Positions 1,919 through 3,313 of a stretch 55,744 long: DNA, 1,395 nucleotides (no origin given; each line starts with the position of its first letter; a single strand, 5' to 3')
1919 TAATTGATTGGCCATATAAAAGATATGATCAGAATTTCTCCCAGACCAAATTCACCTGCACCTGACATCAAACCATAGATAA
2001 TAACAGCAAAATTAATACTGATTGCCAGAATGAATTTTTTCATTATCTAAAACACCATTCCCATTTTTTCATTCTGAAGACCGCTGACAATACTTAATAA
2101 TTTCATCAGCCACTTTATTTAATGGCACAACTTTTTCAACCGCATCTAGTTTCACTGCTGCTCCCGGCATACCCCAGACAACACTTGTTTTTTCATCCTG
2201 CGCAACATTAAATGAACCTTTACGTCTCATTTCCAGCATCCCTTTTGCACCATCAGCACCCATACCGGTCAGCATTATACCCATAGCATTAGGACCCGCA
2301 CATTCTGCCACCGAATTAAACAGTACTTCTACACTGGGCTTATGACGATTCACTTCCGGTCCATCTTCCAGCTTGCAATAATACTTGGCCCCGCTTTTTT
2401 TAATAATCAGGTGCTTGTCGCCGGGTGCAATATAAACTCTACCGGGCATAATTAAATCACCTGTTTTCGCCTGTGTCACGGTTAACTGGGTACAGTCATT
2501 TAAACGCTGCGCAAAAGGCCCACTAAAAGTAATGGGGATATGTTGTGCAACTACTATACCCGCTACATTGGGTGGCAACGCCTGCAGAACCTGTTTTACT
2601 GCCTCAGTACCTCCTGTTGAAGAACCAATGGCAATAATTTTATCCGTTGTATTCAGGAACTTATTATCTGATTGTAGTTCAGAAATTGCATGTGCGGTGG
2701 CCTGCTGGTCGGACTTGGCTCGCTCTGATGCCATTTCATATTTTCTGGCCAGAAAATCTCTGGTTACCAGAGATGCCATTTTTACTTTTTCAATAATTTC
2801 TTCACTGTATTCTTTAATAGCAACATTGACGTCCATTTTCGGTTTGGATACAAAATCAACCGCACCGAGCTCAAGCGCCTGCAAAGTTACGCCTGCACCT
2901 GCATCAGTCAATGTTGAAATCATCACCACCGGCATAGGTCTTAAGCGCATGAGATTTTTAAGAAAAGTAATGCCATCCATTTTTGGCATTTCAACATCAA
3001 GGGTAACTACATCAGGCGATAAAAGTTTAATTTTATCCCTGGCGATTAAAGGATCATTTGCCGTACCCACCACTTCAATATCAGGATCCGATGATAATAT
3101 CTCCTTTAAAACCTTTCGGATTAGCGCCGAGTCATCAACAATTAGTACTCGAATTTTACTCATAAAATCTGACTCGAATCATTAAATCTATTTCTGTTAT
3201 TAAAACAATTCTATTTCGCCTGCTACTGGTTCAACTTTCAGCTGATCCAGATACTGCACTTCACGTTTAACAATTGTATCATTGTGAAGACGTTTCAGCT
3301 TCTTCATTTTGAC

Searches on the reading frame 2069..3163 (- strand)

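Call 52: search_protein_families(library=pfam, proteins=[window:2069-3163:-], max_evalue=0.001)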
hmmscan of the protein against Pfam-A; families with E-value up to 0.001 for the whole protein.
window:2069-3163:- (364 aa): 2 families
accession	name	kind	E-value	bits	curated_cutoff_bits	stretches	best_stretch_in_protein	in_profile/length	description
PF01339.22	CheB_methylest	-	1.1e-61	208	24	1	177-355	1-174/174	CheB methylesterase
PF00072.30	Response_reg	-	1e-22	80.8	30.2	1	6-108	1-100/111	Response regulator receiver domain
